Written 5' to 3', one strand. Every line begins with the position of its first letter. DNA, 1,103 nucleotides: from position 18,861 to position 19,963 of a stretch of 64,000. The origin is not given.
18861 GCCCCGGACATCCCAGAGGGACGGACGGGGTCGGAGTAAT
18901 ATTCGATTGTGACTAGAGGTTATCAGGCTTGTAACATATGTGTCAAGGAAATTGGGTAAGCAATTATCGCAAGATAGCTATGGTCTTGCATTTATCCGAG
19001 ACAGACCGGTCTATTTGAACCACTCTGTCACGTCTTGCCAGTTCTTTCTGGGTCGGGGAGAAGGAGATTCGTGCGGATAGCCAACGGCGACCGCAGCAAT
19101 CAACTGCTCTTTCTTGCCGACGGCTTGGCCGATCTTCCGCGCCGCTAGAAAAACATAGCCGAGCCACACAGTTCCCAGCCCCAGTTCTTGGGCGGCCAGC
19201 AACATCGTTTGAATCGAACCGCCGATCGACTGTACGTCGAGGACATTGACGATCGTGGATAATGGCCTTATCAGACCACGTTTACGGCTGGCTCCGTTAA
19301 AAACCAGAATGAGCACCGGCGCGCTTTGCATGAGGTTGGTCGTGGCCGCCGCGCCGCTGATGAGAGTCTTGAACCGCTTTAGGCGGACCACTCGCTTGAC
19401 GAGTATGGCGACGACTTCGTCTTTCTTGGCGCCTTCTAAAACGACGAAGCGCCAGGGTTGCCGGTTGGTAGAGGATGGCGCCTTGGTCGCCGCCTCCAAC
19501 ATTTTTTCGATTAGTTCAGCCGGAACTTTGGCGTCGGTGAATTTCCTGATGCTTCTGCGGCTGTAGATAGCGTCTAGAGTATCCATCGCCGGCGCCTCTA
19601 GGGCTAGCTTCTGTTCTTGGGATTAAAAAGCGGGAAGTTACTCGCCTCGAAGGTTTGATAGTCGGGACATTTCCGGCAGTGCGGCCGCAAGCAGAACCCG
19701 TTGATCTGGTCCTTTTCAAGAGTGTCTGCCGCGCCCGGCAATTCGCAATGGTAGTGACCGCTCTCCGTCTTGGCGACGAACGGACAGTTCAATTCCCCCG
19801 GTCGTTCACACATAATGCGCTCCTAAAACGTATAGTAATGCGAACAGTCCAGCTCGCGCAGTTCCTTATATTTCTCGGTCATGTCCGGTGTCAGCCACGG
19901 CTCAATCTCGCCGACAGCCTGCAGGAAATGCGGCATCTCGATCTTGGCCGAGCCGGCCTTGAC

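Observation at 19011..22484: Compact five-gene operon: two U32 paralogs, a pseudo-AAA+ protein, a Cys/His-rich mini-protein and a nitroreductase; possible uncharacterised O2-independent hydroxylation/modification system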

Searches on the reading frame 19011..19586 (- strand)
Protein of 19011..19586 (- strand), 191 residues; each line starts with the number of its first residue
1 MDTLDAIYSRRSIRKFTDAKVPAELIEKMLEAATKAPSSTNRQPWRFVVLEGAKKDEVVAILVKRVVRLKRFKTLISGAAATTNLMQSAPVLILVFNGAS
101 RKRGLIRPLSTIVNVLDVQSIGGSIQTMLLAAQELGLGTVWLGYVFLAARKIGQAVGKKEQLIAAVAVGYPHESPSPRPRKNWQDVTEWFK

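Call 3: search_protein_families(library=pfam, proteins=[window:19011-19586:-], max_evalue=0.1)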
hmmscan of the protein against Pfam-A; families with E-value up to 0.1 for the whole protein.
window:19011-19586:- (191 aa): 2 families
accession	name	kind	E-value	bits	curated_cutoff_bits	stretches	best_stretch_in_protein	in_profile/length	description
PF00881.29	Nitroreductase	-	6.2e-32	111.5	23.5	1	7-170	1-167/167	Nitroreductase family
PF14512.11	TM1586_NiRdase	-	1.9e-18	67.3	27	2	124-188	87-150/215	Putative TM nitroreductase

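Call 4: search_protein_families(library=ncbifam, proteins=[window:19011-19586:-], max_evalue=0.1)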
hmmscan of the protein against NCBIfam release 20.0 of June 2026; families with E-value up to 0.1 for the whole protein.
window:19011-19586:- (191 aa): 11 families
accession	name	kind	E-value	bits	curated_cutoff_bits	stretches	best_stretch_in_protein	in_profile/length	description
TIGR02476.1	BluB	equivalog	3.3e-18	65.8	150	1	5-176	11-185/205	5,6-dimethylbenzimidazole synthase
NF009810.0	PRK13294.1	equivalog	1.4e-17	63.8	304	1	5-186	256-445/449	coenzyme F420-0:L-glutamate ligase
TIGR03553.1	F420_FbiB_CTERM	equivalog_domain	4.4e-17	62.5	249.55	1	5-185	1-189/194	F420 biosynthesis protein FbiB, C-terminal domain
NF008033.1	PRK10765.1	equivalog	1.5e-13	50.7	223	1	2-181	3-170/240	oxygen-insensitive NADPH nitroreductase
NF008088.0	PRK10828.1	equivalog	3.4e-12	46.3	183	1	1-161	1-151/183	NAD(P)H nitroreductase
NF047509.1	Rv3131_FMN_oxido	subfamily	3.1e-09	36.8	199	1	29-53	2-26/319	Acg family FMN-binding oxidoreductase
NF008275.0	PRK11053.1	equivalog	4e-07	29.7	227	1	1-60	1-61/217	oxygen-insensitive NAD(P)H nitroreductase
NF003768.0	PRK05365.1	equivalog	2.8e-06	27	152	1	9-56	20-67/200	malonic semialdehyde reductase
NF005901.0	PRK07877.1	equivalog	1.4e-05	23.5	476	1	17-51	368-402/722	Rv1355c family protein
NF011424.0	PRK14851.1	subfamily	0.00017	19.7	1170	1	16-50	318-352/679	hypothetical protein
NF011425.0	PRK14852.1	equivalog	0.082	10.7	1337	1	20-49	610-639/989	hypothetical protein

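Call 82: search_protein_families(library=padloc, proteins=[window:19011-19586:-], max_evalue=0.001)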
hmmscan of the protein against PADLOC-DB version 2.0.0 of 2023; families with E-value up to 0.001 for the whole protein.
window:19011-19586:- (191 aa): 0 families

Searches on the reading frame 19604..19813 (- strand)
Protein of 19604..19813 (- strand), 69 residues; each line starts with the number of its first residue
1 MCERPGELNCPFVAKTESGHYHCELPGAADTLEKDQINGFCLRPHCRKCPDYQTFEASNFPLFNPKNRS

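Call 3: search_protein_families(library=pfam, proteins=[window:19604-19813:-], max_evalue=0.1)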
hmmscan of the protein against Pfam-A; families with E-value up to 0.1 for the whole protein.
window:19604-19813:- (69 aa): 0 families

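Call 4: search_protein_families(library=ncbifam, proteins=[window:19604-19813:-], max_evalue=0.1)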
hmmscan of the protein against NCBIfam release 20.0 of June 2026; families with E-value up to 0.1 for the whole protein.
window:19604-19813:- (69 aa): 0 families

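Call 44: search_protein_representatives(protein=window:19604-19813:-)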
Query: 69 residues. Proteins with E-value up to 0.001 (for the whole library): 3; up to 1e-10: 1; up to 1e-30: 0. The best 3 are listed.
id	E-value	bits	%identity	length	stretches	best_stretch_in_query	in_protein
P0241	3.5e-23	97.2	62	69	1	1-68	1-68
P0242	5.8e-06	42.5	35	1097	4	6-34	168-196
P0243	4.4e-05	39.7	41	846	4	6-28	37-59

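Call 46: search_protein_families(library=pfam, proteins=[P0242, P0243], max_evalue=0.01)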
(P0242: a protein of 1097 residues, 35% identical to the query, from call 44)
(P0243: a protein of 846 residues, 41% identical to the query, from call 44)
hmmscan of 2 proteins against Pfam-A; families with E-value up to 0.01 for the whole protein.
P0242 (1097 aa): 12 families
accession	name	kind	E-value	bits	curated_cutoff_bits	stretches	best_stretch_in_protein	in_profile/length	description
PF13895.12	Ig_2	-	7.7e-34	116.2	27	4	655-721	3-64/79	Immunoglobulin domain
PF13927.12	Ig_3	-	1.3e-33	115.7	30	4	129-187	11-76/78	Immunoglobulin domain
PF07686.23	V-set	-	4.3e-30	104.6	26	2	164-191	69-96/109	Immunoglobulin V-set domain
PF16680.11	Ig_4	-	3.1e-29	101.8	30.1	3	137-193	3-53/71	T-cell surface glycoprotein CD3 delta chain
PF00047.31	ig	-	4.6e-25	88.2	21.8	3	662-721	4-71/81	Immunoglobulin domain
PF16706.11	Izumo-Ig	-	1.1e-17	64.2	26.7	0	158-191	39-72/88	Izumo-like Immunoglobulin domain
PF07679.22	I-set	-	5.4e-17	62.1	23.7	1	662-728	11-83/90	Immunoglobulin I-set domain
PF16681.11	Ig_5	-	1.5e-12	48.2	27.3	0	134-192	6-62/82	Ig-like domain on T-cell surface glycoprotein CD3 epsilon chain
PF17777.6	RL10P_insert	-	9.2e-05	22.7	29.1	0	111-139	31-59/71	Insertion domain in 60S ribosomal protein L10P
PF13273.12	DUF4064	-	0.00041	21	32.1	0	739-777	49-87/102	Protein of unknown function (DUF4064)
PF21112.3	CsgH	-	0.0029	18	27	0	952-1003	9-66/88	CsgH protein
PF02628.20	COX15-CtaA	-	0.0084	15.6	29.9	0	187-283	23-124/322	Cytochrome oxidase assembly protein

P0243 (846 aa): 15 families
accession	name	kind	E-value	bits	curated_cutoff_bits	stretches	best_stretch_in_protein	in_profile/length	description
PF13927.12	Ig_3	-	1e-45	154.6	30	3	390-453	13-78/78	Immunoglobulin domain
PF07679.22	I-set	-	8.7e-40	135.1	23.7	4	389-460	11-84/90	Immunoglobulin I-set domain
PF13895.12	Ig_2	-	1.8e-33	115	27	3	389-466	10-77/79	Immunoglobulin domain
PF00047.31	ig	-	2.3e-26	92.4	21.8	2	389-461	4-80/81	Immunoglobulin domain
PF16706.11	Izumo-Ig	-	2.1e-17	63.2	26.7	2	391-453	6-70/88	Izumo-like Immunoglobulin domain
PF21146.3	ICAM1_3_5_D2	-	5.3e-13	49.6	27.5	2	311-386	3-74/90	ICAM-1/3/5, D2 domain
PF07654.21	C1-set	-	3.6e-10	40.5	21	1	319-387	11-82/86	Immunoglobulin C1-set domain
PF07526.16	POX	-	2.4e-08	35.1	27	0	26-55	100-129/134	Associated with HOX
PF07686.23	V-set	-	1.5e-07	32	26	0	380-468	14-108/109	Immunoglobulin V-set domain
PF08205.18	C2-set_2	-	2.9e-07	30.9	21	1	315-386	8-80/89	CD80-like C2-set immunoglobulin domain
PF09085.16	Adhes-Ig_like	-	2.5e-06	28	25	0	77-113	3-38/110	Adhesion molecule, immunoglobulin-like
PF21910.2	GH85_C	-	0.00016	22.5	27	0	172-224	11-63/95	GH85 endohexosaminidases, C-terminal domain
PF09225.16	Endonuc-PvuII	-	0.00036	21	25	0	710-749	55-94/155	Restriction endonuclease PvuII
PF19524.4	DUF6054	-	0.00091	19.5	27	0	689-732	56-99/111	Family of unknown function (DUF6054)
PF00207.28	A2M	-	0.0015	18.8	21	0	308-336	57-85/92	Alpha-2-macroglobulin family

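Call 82: search_protein_families(library=padloc, proteins=[window:19604-19813:-], max_evalue=0.001)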
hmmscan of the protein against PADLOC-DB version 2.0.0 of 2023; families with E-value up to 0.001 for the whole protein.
window:19604-19813:- (69 aa): 0 families
